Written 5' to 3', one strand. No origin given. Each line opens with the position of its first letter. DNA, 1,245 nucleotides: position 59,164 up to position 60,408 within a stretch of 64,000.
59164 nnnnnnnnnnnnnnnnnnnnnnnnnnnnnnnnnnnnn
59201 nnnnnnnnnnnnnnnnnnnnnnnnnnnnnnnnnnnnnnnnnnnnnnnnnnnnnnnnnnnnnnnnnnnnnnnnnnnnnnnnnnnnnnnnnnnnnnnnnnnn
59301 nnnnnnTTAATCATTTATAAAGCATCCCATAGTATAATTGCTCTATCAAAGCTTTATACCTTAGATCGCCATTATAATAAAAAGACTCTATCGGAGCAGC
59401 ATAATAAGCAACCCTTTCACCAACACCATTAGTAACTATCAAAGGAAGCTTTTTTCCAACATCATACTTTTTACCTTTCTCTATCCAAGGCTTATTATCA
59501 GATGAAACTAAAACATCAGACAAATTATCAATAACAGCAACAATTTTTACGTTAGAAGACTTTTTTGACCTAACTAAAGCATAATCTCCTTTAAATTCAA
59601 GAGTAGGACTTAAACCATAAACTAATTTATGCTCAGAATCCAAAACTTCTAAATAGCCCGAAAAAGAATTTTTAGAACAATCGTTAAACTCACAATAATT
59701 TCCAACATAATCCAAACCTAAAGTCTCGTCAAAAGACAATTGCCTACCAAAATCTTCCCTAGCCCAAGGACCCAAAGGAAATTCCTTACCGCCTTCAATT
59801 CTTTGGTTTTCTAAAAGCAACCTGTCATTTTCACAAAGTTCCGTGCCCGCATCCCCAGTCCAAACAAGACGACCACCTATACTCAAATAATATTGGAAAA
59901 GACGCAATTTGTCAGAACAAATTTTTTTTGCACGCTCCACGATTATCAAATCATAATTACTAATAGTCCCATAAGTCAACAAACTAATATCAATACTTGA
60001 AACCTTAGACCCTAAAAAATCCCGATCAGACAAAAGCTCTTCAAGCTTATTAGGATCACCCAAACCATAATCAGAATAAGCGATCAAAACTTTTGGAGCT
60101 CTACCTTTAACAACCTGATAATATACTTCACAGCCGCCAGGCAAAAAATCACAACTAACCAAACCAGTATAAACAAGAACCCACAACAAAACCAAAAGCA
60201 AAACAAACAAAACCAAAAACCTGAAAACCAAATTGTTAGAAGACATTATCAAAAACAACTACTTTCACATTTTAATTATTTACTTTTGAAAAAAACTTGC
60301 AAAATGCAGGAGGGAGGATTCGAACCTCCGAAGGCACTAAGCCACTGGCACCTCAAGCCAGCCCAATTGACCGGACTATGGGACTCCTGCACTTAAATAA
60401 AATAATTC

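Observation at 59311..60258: Diverged paralogue pair of an uncharacterised membrane-anchored family, 53 kb apart.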

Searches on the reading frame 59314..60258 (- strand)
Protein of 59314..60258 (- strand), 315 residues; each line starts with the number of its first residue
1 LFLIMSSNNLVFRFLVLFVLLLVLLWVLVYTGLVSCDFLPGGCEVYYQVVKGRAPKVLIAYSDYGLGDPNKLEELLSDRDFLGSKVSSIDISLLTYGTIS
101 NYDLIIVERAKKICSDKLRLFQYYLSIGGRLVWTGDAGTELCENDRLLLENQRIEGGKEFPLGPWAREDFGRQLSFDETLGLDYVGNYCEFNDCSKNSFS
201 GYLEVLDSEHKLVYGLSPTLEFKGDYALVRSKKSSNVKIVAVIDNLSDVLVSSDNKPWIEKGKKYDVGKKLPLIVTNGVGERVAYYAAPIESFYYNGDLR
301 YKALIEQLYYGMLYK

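Call 4: search_protein_families(library=pfam, proteins=[window:59314-60258:-], max_evalue=1)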
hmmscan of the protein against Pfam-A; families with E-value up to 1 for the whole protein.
window:59314-60258:- (315 aa): 0 families

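Call 8: find_homologous_proteins(query=window:59314-60258:-, max_evalue=0.001)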
Query window:59314-60258:- (315 aa): 75 proteins with E <= 0.001 among 3276 candidates.
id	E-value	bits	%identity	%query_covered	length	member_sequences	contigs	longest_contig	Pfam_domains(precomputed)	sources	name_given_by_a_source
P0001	8.0e-205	697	100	99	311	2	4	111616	-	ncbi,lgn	ncbi:MAG: hypothetical protein QXU92_00485 [Candidatus Diapherotrites archaeon]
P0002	5.1e-162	557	78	91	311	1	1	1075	-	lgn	-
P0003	3.4e-144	498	71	90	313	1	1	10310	-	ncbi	-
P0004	9.0e-122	425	62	91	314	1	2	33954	-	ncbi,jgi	jgi:hypothetical protein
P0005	4.5e-121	422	61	91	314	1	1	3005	-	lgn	-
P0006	2.0e-120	420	58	91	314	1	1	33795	-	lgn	-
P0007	2.6e-108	380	53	97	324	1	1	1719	-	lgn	-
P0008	6.3e-107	376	52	98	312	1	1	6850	-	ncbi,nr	ncbi:MAG: hypothetical protein NUV67_03315 [archaeon]|nr:hypothetical protein [archaeon]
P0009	8.0e-107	375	54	90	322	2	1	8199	-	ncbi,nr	ncbi:MAG TPA: hypothetical protein VJH23_04445, partial [archaeon]|nr:hypothetical protein [archaeon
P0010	1.3e-106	375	55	92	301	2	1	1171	-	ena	-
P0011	1.4e-105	371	54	90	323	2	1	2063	-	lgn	-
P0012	4.1e-105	370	53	92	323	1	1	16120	-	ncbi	-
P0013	9.1e-105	369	54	90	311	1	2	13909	-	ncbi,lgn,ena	ncbi:MAG: hypothetical protein AABW99_02155 [archaeon]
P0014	1.3e-104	368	53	91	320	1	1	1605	-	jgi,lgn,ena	-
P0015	1.7e-104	368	54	91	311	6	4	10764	-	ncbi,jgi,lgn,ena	-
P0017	1.4e-103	365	54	91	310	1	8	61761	-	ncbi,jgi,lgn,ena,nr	ncbi:MAG: hypothetical protein COV47_02745 [Candidatus Diapherotrites archaeon CG11_big_fil_rev_8_21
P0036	1.7e-64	236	41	96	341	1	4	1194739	-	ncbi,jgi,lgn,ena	-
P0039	4.2e-61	225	41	90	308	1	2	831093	-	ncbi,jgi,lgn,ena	-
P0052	1.1e-54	204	38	98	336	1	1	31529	-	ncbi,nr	ncbi:Uncharacterised protein [uncultured archaeon]|nr:Uncharacterised protein [uncultured archaeon]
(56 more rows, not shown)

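Call 9: search_solved_structures(query=window:59314-60258:-, max_evalue=10)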
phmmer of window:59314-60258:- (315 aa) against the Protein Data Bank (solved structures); distinct sequences matched with E-value up to 10: 1.
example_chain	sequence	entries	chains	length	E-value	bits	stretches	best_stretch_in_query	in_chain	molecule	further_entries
5ffp_A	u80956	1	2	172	0.15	14.7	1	127-240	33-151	Immunity 23 family protein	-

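Call 10: search_protein_families(library=ncbifam, proteins=[window:59314-60258:-], max_evalue=1)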
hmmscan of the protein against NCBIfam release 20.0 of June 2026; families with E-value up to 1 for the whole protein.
window:59314-60258:- (315 aa): 0 families

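Call 14: search_solved_structures(query=A1, max_evalue=10, show_alignments=2)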
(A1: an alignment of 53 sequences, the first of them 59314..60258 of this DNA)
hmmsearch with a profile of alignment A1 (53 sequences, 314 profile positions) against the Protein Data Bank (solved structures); distinct sequences matched with E-value up to 10: 1.
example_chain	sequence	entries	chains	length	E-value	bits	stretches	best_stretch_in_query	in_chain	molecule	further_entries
4q7e_A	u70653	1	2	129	2.2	10.4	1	52-105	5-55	Response regulator of a two component regulatory system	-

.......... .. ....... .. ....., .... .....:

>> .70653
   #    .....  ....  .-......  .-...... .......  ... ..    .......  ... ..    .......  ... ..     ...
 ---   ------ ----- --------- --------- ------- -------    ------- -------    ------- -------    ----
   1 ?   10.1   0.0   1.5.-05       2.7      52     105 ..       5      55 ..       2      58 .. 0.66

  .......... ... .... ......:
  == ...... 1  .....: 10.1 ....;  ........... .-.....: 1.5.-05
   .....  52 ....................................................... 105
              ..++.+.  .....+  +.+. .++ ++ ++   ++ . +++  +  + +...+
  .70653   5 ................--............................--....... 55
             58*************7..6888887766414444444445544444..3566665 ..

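Call 15: find_encoding_contigs(protein=P0017, flank=10000, max_places=2)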
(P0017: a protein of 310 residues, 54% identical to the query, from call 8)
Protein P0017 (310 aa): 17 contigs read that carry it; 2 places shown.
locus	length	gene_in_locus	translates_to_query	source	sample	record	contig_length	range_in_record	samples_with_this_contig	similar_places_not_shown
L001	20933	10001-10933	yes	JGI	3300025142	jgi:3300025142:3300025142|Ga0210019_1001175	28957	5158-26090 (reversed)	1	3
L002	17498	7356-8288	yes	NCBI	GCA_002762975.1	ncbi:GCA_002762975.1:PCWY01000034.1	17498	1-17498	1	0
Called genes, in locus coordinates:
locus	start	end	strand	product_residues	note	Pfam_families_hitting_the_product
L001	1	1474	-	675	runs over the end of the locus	-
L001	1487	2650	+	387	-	PF01702:TGT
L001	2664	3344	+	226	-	PF02592:Vut_1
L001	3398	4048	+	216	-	PF00834:Ribul_P_3_epim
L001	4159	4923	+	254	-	PF00106:adh_short, PF08659:KR, PF01370:Epimerase (weak), PF02719:Polysacc_synt_2 (weak), PF13561:adh_short_C2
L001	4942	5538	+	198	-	PF14512:TM1586_NiRdase (faint), PF00881:Nitroreductase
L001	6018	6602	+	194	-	PF00254:FKBP_C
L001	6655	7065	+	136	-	PF11969:DcpS_C, PF01230:HIT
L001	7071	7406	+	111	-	-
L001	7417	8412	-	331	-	PF01142:TruD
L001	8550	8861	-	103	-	-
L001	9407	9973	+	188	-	-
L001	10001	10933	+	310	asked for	-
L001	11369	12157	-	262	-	PF01145:Band_7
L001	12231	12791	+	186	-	PF18979:DUF5715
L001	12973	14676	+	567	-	PF03485:Arg_tRNA_synt_N, PF00750:tRNA-synt_1d, PF05746:DALR_1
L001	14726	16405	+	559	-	PF13328:HD_4, PF04607:RelA_SpoT, PF02824:TGS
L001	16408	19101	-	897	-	PF00133:tRNA-synt_1, PF01406:tRNA-synt_1e (faint), PF01921:tRNA-synt_1f (faint), PF09334:tRNA-synt_1g, PF13603:tRNA-synt_1_2, PF00133:tRNA-synt_1, PF09334:tRNA-synt_1g (weak), PF08264:Anticodon_1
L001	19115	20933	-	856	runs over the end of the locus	PF01411:tRNA-synt_2c, PF07973:tRNA_SAD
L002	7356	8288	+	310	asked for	-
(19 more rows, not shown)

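Call 16: find_encoding_contigs(protein=P0036, flank=10000, max_places=2)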
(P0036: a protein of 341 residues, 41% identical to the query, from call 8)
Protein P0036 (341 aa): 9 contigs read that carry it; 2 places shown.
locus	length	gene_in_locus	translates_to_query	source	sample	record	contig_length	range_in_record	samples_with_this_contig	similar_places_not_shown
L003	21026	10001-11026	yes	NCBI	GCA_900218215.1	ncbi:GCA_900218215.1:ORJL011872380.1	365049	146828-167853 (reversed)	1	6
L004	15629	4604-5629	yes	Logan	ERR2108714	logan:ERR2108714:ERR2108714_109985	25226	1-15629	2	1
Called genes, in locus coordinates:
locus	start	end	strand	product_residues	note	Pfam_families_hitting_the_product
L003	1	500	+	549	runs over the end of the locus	PF00118:Cpn60_TCP1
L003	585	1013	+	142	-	PF01850:PIN (weak), PF13470:PIN_3 (weak)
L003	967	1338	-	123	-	PF04014:MazE_antitoxin (weak)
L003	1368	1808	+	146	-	PF00156:Pribosyltran (weak)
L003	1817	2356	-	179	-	PF13238:AAA_18, PF13207:AAA_17 (weak)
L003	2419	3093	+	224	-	PF05552:MS_channel_1st_1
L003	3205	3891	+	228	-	PF06745:ATPase, PF13481:AAA_25 (faint)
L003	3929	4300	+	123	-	-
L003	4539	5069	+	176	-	PF21473:OB_Ssb-like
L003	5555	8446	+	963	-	PF00133:tRNA-synt_1, PF09334:tRNA-synt_1g (weak), PF13603:tRNA-synt_1_2 (weak), PF09334:tRNA-synt_1g, PF01406:tRNA-synt_1e, PF01921:tRNA-synt_1f (weak), PF08264:Anticodon_1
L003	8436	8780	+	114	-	-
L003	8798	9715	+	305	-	PF01916:DS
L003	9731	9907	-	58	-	PF03911:Sec61_beta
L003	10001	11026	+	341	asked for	-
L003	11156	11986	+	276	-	-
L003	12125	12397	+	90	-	PF01918:Alba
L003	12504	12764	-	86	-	-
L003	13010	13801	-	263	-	-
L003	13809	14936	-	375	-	PF01609:DDE_Tnp_1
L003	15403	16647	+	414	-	PF01637:ATPase_2 (faint), PF13191:AAA_16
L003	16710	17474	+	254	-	PF01555:N6_N4_Mtase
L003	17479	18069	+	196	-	PF00583:Acetyltransf_1 (weak), PF13673:Acetyltransf_10 (weak), PF13508:Acetyltransf_7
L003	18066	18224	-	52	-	-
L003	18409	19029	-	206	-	-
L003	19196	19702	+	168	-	-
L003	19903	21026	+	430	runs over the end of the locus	PF01935:DUF87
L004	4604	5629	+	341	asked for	-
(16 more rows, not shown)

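Call 17: find_encoding_contigs(protein=P0039, flank=10000, max_places=2)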
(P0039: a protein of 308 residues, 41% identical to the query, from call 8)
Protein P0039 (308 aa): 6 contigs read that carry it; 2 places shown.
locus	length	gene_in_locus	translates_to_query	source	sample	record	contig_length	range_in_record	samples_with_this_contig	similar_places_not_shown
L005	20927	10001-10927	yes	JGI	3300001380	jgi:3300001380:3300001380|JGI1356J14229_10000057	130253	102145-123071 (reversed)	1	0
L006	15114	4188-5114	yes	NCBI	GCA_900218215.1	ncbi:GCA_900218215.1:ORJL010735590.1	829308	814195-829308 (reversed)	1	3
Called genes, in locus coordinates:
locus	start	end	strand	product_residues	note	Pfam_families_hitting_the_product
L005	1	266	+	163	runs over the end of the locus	PF03819:MazG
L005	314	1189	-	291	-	PF04402:SIMPL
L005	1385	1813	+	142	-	-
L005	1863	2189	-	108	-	-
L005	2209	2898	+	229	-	PF00406:ADK, PF13207:AAA_17 (weak)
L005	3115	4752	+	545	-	PF00118:Cpn60_TCP1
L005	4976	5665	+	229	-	PF05552:MS_channel_1st_1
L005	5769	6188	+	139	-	PF21473:OB_Ssb-like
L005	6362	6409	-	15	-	-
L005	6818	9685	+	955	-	PF00133:tRNA-synt_1, PF01406:tRNA-synt_1e (faint), PF09334:tRNA-synt_1g, PF08264:Anticodon_1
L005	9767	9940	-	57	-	PF03911:Sec61_beta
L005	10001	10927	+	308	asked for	-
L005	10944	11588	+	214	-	-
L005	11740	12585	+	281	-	-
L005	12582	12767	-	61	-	-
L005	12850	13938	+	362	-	PF00924:MS_channel_2nd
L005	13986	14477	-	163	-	-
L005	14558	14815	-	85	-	-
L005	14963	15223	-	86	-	-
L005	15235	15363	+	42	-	-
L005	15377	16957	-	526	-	PF00006:ATP-synt_ab (faint), PF13191:AAA_16 (faint), PF00005:ABC_tran, PF01926:MMR_HSR1 (faint), PF02463:SMC_N (faint), PF13304:AAA_21, PF12848:ABC_tran_Xtn, PF00005:ABC_tran, +2 more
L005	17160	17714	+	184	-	PF13482:RNase_H_2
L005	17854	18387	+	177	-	-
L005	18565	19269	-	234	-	-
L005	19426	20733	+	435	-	PF01935:DUF87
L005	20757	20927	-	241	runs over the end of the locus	-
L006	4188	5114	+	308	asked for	-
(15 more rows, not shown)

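Call 21: predict_structure(alignment_id=A1)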
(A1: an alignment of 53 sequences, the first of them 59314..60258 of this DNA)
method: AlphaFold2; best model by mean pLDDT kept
length: 315 residues; sequences in the alignment: 53
mean_pLDDT: 94.4   pTM: 0.91
mean pLDDT of the five models: 94.4, 94.3, 93.8, 93.7, 93.3
residues with pLDDT >= 90: 272; 70-90: 37; 50-70: 4; < 50: 2
segments of 3 or more residues with pLDDT < 50: none
pLDDT, mean of each block of 10 residues (from residue 1): 67 96 91 84 91 96 98 97 96 97 98 98 96 98 97 97 97 97 98 91 97 95 97 93 97 96 96 92 96 91 96 93
secondary structure, 60 per line:
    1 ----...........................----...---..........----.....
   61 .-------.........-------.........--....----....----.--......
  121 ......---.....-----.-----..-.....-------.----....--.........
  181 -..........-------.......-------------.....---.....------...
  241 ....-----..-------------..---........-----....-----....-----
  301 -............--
elements in order: H5-31 H42-51 E56-61 H69-77 E85-90 H96-99 E104-107 H115-126 E130-134 H150-153 E166-169 E172-175 H176-180 E182-187 H188-191 E199-205 E219-223 E227-231 E238-244 E270-277 E283-286 H292-295 H302-313

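Call 26: find_encoding_contigs(protein=P0052, flank=10000, max_places=2)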
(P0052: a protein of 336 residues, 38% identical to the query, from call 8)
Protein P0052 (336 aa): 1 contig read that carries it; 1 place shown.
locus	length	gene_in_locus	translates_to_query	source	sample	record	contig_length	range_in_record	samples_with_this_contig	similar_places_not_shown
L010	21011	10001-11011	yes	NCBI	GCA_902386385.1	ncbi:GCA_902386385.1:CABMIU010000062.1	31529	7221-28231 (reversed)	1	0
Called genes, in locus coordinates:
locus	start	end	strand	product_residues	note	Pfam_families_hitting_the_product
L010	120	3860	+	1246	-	PF02369:Big_1 (faint), PF13620:CarboxypepD_reg (faint), PF17802:SpaA (faint), PF11974:bMG3 (faint)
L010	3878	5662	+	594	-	-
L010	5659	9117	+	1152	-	-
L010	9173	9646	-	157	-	-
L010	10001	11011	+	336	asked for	-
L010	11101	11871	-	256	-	-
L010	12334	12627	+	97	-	PF01794:Ferric_reduct (weak), PF14358:DUF4405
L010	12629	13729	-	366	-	PF01702:TGT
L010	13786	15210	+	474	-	PF02789:Peptidase_M17_N, PF00883:Peptidase_M17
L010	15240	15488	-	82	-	-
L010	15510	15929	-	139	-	-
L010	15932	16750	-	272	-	PF00923:TAL_FSA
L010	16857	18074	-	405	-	PF01609:DDE_Tnp_1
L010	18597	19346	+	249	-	-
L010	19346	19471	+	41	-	-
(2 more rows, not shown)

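Call 31: fold_search(model_id=the predicted structure, library=pdb)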
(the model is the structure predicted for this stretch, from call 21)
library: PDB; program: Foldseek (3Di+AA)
matches with E <= 10: 1578; with E <= 0.001: 102
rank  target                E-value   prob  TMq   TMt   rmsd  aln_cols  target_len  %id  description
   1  4jqs_A                1.7e-10  1.00  0.50  0.63   6.6       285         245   16  Crystal structure of a Putative thua-like protein (BACUNI_01602) from Bacteroides uniformis ATCC 8492 at 2.30 A resolu (released 2013-05-08)
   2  4pxy_A                4.1e-10  1.00  0.51  0.64   6.4       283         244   17  Crystal structure of a Putative thua-like protein (BACUNI_01602) from Bacteroides uniformis ATCC 8492 at 1.50 A resolu (released 2014-04-23)
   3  4uzs_A                1.8e-08  1.00  0.44  0.22  10.5       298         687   11  Crystal structure of Bifidobacterium bifidum beta-galactosidase (released 2015-09-30)
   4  4oif_B                2.6e-08  1.00  0.45  0.22   7.3       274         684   14  3D structure of Gan42B, a GH42 beta-galactosidase from G. (released 2015-02-04)
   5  5xb7_F                3.4e-08  1.00  0.45  0.21  10.1       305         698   11  GH42 alpha-L-arabinopyranosidase from Bifidobacterium animalis subsp. lactis Bl-04 (released 2017-11-01)
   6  4oif_A                4.1e-08  1.00  0.46  0.22   9.6       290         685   14  3D structure of Gan42B, a GH42 beta-galactosidase from G. (released 2015-02-04)
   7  4ucf_B                4.4e-08  1.00  0.45  0.22   9.8       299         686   12  Crystal structure of Bifidobacterium bifidum beta-galactosidase in complex with alpha-galactose (released 2016-01-20)
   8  4uzs_C                4.4e-08  1.00  0.44  0.22  10.5       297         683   12  Crystal structure of Bifidobacterium bifidum beta-galactosidase (released 2015-09-30)
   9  4e5v_A                4.7e-08  1.00  0.46  0.51   9.5       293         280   17  Crystal structure of a Putative thua-like protein (PARMER_02418) from Parabacteroides merdae ATCC 43184 at 1.75 A reso (released 2012-04-04)
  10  4uzs_B                5.6e-08  1.00  0.45  0.23   9.8       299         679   12  Crystal structure of Bifidobacterium bifidum beta-galactosidase (released 2015-09-30)
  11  5dfa_A                6.0e-08  1.00  0.46  0.22   7.3       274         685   14  3D structure of the E323A catalytic mutant of Gan42B, a GH42 beta-galactosidase from G. stearothermophilus (released 2015-12-09)
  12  5dfa_B                6.4e-08  1.00  0.45  0.22   7.4       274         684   14  3D structure of the E323A catalytic mutant of Gan42B, a GH42 beta-galactosidase from G. stearothermophilus (released 2015-12-09)
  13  4ucf_A                6.4e-08  1.00  0.44  0.22  10.5       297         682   12  Crystal structure of Bifidobacterium bifidum beta-galactosidase in complex with alpha-galactose (released 2016-01-20)
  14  5e9a_A                6.8e-08  1.00  0.48  0.23   6.4       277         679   13  Crystal structure analysis of the cold-adamped beta-galactosidase from Rahnella sp. R3 (released 2016-10-26)
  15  4ucf_C                6.8e-08  1.00  0.45  0.22   9.9       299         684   11  Crystal structure of Bifidobacterium bifidum beta-galactosidase in complex with alpha-galactose (released 2016-01-20)
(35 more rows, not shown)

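Call 32: find_related_loci(query=A1, collection=genome_contigs, flank=10000)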
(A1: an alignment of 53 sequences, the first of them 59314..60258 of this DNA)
Query A1 (315 aa) in genome_contigs; peptide patterns used: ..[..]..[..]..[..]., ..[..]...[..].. (x = any residue, [..] = any of these).
155 stretches matched a pattern; 129 encode a relative of the query (tblastn E <= 1e-3); the best 80 are kept; 80 distinct loci.
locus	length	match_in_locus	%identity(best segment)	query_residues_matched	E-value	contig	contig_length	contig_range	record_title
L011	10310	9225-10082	71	31-315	4e-135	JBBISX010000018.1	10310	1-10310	MAG: Candidatus Iainarchaeum archaeon isolate PFS170222_bin_383 NODE_6553_length_10310_cov_3.239785, whole genome shotgu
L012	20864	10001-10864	62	29-315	8e-120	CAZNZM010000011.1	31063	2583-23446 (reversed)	MAG TPA_asm: uncultured archaeon isolate binchicken_co107_421 genome assembly, contig: NODE_3661_length_31063_cov_6.6507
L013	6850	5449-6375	52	6-315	7e-111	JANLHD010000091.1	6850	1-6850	MAG: archaeon isolate P6-8 k99_273533, whole genome shotgun sequence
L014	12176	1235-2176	52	13-315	2e-110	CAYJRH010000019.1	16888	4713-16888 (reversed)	MAG TPA_asm: uncultured archaeon isolate ERP125453_co1_38 genome assembly, contig: NODE_3486_length_16888_cov_27.517971,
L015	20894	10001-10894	54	27-314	1e-107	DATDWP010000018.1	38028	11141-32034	MAG TPA_asm: archaeon isolate SMAG_U8115 k141_762619, whole genome shotgun sequence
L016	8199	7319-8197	54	31-312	2e-107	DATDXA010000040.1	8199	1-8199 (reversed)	MAG TPA_asm: archaeon isolate SMAG_U8126 k141_1567675, whole genome shotgun sequence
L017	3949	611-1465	54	29-315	5e-105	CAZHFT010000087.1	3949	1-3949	MAG TPA_asm: uncultured archaeon isolate binchicken_co181_599 genome assembly, contig: NODE_54353_length_3949_cov_3.4422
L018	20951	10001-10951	53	11-314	2e-102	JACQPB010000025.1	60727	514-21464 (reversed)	MAG: Candidatus Iainarchaeum archaeon isolate NC_groundwater_1296_Ag_S-0.2um_52_80 S_p2_S4_coassembly_k141_1446641, whol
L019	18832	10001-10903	51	26-315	2e-102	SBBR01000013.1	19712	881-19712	MAG: archaeon isolate Bin_44_1 Hy_contig24442, whole genome shotgun sequence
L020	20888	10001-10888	52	30-315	5e-102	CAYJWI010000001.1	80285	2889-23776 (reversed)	MAG TPA_asm: uncultured archaeon isolate ERP125453_co1_517 genome assembly, contig: NODE_161_length_80285_cov_11.544547,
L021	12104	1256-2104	54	30-314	5e-101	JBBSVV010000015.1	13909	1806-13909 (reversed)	MAG: archaeon isolate H32-bin002_1 H32_bin002_1_000000000015, whole genome shotgun sequence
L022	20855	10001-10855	55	30-314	3e-100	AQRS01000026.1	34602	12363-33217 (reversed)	Candidatus Iainarchaeum andersonii SCGC AAA011-E11 A11E11DRAFT_contig_17_0.18_C, whole genome shotgun sequence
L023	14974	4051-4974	49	11-315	6e-99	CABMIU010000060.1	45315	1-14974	uncultured archaeon isolate LFW-281_4 genome assembly, contig: LFW2814_63, whole genome shotgun sequence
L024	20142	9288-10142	51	29-315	1e-97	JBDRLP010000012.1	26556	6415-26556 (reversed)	MAG: Candidatus Iainarchaeum archaeon isolate MEGAHIT-group-1.784 k141_8928331, whole genome shotgun sequence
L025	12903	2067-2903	52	30-315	6e-92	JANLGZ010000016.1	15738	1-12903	MAG: archaeon isolate P6-4 k99_4432, whole genome shotgun sequence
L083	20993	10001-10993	34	9-313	4e-47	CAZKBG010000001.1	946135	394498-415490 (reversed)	MAG TPA_asm: uncultured archaeon isolate binchicken_co115_172 genome assembly, contig: NODE_1_length_946135_cov_25.42479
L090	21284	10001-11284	36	17-313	8e-45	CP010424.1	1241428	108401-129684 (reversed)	MAG: archaeon GW2011_AR10 chromosome, complete genome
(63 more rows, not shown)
